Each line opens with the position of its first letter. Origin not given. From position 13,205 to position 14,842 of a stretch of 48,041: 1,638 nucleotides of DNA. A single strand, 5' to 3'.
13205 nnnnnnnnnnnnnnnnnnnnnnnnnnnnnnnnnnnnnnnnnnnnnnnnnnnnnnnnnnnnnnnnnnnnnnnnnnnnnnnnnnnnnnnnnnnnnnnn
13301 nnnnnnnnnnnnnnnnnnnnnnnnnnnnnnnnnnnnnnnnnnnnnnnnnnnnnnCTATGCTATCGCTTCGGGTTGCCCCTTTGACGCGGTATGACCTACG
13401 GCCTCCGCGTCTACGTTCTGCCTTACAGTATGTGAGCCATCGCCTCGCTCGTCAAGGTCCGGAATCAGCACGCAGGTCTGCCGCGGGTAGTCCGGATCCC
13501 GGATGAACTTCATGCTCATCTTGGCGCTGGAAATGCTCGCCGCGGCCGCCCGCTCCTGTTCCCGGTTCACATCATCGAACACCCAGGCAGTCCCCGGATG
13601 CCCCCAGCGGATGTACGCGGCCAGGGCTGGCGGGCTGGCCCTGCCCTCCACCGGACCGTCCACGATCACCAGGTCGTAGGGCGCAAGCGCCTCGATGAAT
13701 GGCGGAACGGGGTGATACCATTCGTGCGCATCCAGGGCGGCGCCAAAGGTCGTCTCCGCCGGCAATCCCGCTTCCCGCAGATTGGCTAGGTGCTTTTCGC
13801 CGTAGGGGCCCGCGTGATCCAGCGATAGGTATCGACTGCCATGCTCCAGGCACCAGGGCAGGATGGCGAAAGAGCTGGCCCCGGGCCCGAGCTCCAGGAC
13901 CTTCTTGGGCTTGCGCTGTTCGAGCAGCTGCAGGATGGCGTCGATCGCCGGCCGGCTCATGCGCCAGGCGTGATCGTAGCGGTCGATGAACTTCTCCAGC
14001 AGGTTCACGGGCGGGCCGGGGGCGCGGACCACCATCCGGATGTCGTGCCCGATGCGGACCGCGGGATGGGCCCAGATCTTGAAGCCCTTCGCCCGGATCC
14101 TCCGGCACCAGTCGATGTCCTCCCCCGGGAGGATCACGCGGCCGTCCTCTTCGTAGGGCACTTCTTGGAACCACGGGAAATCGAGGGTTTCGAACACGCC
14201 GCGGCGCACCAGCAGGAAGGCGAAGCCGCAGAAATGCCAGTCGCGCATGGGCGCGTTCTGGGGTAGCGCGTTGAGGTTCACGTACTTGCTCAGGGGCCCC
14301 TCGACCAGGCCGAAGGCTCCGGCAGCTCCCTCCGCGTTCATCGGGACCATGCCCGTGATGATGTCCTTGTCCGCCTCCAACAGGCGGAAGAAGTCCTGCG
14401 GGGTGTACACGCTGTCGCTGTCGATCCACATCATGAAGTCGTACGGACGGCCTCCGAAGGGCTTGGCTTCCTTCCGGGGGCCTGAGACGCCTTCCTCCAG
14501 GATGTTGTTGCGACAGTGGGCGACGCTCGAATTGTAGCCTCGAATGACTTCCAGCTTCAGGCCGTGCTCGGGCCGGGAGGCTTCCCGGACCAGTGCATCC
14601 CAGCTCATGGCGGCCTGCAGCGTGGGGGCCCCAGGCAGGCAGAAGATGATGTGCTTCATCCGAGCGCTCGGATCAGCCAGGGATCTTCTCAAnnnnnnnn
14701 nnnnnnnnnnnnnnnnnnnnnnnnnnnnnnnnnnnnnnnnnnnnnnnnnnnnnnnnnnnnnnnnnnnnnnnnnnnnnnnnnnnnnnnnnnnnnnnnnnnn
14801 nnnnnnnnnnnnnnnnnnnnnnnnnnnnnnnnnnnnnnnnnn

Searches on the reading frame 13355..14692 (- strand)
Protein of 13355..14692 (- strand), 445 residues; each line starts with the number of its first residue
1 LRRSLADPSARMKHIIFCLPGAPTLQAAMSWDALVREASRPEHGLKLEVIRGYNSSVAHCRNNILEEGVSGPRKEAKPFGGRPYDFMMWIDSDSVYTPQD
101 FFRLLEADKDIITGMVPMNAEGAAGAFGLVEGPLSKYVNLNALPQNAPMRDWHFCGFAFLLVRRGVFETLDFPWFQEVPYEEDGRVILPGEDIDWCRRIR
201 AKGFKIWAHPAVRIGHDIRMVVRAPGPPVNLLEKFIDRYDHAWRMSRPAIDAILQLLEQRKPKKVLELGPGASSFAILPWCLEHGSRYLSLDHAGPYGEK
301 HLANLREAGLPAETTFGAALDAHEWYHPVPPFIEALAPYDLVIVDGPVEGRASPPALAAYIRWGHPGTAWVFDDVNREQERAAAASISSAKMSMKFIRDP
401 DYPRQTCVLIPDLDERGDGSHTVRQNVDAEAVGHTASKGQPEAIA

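Call 10: search_protein_families(library=phrogs, proteins=[window:13355-14692:-], max_evalue=0.001)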
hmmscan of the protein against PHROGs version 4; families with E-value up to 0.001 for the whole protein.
window:13355-14692:- (445 aa): 2 families
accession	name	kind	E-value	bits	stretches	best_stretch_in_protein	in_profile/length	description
phrog_1574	-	unknown function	1.5e-31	110.9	1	10-221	10-233/240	-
phrog_34859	-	moron, auxiliary metabolic gene and host takeover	0.00019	22.2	0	143-221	138-217/247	glycosyltransferase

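Call 42: search_protein_families(library=pfam, proteins=[window:13355-14692:-], max_evalue=0.01)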
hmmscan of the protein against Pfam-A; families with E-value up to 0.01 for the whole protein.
window:13355-14692:- (445 aa): 1 family
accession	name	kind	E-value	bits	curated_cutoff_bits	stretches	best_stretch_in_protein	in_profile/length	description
PF13578.12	Methyltransf_24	-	2.4e-06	28.8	26.3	1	266-375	1-105/105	Methyltransferase domain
